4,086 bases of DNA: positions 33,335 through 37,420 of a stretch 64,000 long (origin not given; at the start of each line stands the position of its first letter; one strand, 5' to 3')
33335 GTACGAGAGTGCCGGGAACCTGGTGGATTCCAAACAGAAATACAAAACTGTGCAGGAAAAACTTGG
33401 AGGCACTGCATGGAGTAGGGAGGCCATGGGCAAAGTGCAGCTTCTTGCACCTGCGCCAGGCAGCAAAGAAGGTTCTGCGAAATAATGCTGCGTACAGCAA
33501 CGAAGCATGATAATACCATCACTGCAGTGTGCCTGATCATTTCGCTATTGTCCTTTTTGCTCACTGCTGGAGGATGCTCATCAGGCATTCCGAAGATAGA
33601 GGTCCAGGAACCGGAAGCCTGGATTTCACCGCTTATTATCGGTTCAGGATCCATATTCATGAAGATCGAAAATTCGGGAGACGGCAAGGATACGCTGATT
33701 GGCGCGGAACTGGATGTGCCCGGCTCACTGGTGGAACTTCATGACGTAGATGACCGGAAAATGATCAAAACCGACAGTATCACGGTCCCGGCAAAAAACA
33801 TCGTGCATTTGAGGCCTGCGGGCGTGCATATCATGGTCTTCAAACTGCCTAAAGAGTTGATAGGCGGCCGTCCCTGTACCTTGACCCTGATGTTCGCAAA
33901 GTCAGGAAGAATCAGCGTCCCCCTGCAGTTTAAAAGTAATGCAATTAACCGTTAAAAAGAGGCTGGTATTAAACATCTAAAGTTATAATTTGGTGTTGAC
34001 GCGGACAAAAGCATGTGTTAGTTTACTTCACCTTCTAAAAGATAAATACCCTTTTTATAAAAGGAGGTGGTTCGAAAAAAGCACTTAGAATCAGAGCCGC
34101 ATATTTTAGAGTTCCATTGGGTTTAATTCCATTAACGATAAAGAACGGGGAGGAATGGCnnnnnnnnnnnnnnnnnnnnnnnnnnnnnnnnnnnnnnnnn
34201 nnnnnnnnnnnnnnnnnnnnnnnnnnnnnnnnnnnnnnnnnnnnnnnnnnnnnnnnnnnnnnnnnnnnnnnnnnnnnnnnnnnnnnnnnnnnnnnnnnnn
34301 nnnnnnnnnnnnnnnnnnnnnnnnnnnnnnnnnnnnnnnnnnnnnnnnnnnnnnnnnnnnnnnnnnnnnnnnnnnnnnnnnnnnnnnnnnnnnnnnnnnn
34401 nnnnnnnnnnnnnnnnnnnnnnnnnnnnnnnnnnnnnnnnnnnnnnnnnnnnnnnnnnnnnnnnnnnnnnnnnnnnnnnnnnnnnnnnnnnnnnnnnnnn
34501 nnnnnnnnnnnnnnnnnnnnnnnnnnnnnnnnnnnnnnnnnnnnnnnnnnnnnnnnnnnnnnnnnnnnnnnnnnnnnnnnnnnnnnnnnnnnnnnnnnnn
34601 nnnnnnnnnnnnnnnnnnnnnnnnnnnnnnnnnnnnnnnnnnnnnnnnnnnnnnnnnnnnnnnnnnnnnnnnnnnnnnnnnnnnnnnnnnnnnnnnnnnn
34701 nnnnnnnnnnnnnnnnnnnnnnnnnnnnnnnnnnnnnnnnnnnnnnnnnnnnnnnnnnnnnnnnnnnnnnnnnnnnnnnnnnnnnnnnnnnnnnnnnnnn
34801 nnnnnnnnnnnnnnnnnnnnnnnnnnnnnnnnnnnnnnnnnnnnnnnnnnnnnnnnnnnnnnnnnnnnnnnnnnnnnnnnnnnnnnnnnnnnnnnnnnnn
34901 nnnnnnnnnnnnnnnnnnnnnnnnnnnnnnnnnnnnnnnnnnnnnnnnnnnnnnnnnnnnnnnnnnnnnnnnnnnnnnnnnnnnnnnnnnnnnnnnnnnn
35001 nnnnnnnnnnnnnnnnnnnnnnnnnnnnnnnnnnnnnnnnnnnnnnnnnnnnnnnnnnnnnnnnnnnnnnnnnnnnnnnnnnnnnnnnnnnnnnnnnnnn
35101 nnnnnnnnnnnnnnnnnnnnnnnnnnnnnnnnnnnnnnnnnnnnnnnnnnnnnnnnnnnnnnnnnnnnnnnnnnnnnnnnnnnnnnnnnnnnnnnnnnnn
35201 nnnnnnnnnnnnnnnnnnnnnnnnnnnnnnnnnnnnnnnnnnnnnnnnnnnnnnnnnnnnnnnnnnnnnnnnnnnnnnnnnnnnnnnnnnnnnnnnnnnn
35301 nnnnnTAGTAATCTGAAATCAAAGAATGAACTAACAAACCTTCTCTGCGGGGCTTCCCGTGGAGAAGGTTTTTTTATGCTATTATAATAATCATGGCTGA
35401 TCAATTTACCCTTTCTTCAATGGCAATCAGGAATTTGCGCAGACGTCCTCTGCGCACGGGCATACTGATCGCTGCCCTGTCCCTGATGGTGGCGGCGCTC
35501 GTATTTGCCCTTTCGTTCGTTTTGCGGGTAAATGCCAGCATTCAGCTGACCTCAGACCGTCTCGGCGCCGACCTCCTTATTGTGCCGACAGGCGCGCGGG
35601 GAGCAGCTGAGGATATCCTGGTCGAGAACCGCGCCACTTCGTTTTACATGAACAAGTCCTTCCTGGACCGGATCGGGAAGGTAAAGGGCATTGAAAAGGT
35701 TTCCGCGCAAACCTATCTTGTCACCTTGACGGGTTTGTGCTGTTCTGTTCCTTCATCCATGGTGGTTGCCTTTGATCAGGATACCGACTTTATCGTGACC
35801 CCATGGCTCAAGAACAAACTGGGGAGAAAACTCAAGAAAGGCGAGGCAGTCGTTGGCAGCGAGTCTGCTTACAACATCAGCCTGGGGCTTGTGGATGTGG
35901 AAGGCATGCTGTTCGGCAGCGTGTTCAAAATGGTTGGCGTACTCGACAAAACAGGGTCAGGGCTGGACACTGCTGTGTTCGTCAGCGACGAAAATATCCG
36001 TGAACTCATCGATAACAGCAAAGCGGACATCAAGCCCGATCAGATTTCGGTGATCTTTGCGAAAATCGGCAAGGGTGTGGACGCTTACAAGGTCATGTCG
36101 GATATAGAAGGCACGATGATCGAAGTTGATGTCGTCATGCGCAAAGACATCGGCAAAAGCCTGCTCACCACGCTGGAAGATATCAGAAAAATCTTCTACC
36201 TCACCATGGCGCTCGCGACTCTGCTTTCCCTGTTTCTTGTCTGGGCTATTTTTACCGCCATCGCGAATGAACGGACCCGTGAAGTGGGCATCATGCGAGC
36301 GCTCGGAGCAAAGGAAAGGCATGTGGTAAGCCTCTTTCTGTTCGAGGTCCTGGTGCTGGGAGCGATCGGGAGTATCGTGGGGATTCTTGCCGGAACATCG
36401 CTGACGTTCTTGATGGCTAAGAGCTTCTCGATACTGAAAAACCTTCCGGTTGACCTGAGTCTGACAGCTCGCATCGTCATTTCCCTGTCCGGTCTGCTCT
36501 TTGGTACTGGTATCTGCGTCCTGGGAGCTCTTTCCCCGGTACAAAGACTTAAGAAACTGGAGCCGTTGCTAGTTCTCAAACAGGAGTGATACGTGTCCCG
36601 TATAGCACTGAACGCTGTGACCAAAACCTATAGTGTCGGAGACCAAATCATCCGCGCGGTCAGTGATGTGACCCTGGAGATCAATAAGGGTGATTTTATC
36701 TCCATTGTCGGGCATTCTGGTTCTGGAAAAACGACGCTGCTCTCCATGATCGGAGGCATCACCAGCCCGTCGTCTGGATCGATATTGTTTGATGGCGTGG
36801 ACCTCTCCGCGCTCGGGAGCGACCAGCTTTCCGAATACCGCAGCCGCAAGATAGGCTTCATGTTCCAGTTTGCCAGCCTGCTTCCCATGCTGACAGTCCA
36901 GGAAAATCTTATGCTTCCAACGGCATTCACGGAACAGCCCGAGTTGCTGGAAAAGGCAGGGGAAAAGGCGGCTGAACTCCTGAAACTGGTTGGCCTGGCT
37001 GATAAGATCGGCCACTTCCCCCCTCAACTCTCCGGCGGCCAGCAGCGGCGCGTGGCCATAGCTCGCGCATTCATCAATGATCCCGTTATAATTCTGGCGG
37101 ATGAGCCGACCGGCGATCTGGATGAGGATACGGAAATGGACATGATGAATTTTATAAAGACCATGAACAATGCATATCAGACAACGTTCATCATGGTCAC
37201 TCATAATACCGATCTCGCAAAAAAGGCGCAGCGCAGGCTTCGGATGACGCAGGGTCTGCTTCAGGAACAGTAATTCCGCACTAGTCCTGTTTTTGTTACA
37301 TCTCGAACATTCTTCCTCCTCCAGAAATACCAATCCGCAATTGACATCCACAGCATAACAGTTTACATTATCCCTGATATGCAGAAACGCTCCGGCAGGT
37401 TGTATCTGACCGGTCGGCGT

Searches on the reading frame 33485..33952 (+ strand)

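Call 70: search_protein_families(library=pfam, proteins=[window:33485-33952:+], max_evalue=0.00001)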
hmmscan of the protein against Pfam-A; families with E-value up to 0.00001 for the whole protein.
window:33485-33952:+ (156 aa): 1 family
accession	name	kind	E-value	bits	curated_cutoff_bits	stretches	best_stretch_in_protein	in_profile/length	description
PF04314.18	PCuAC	-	2.5e-19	69.6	29.4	1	54-145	15-109/109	Copper chaperone PCu(A)C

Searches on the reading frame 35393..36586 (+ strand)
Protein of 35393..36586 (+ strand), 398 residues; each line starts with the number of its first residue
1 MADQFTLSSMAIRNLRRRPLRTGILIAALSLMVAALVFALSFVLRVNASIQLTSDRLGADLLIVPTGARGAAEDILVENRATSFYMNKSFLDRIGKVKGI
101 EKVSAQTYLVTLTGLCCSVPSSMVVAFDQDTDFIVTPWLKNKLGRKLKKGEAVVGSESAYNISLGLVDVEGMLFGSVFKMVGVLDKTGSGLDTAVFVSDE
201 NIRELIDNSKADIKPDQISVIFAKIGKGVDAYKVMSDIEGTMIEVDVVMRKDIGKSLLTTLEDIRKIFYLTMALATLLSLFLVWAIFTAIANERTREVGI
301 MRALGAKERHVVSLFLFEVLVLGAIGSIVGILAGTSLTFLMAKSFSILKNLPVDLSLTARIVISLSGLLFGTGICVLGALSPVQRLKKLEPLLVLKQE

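Call 70: search_protein_families(library=pfam, proteins=[window:35393-36586:+], max_evalue=0.00001)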
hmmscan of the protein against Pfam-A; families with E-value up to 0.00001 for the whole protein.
window:35393-36586:+ (398 aa): 2 families
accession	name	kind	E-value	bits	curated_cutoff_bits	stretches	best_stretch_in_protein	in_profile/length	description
PF02687.27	FtsX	-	1.3e-20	74.1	25.5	1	271-391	3-120/120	FtsX-like permease C-terminal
PF12704.14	MacB_PCD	-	2.6e-06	28.3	27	1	22-239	1-205/207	MacB-like periplasmic core domain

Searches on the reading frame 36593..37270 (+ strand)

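Call 70: search_protein_families(library=pfam, proteins=[window:36593-37270:+], max_evalue=0.00001)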
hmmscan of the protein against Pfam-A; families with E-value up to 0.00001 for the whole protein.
window:36593-37270:+ (226 aa): 2 families
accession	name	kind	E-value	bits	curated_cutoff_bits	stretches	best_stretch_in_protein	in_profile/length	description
PF00005.33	ABC_tran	-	1.8e-35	122.9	25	1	24-173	2-136/137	ABC transporter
PF02463.25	SMC_N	-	8.7e-07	29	40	0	129-220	135-213/220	RecF/RecN/SMC N terminal domain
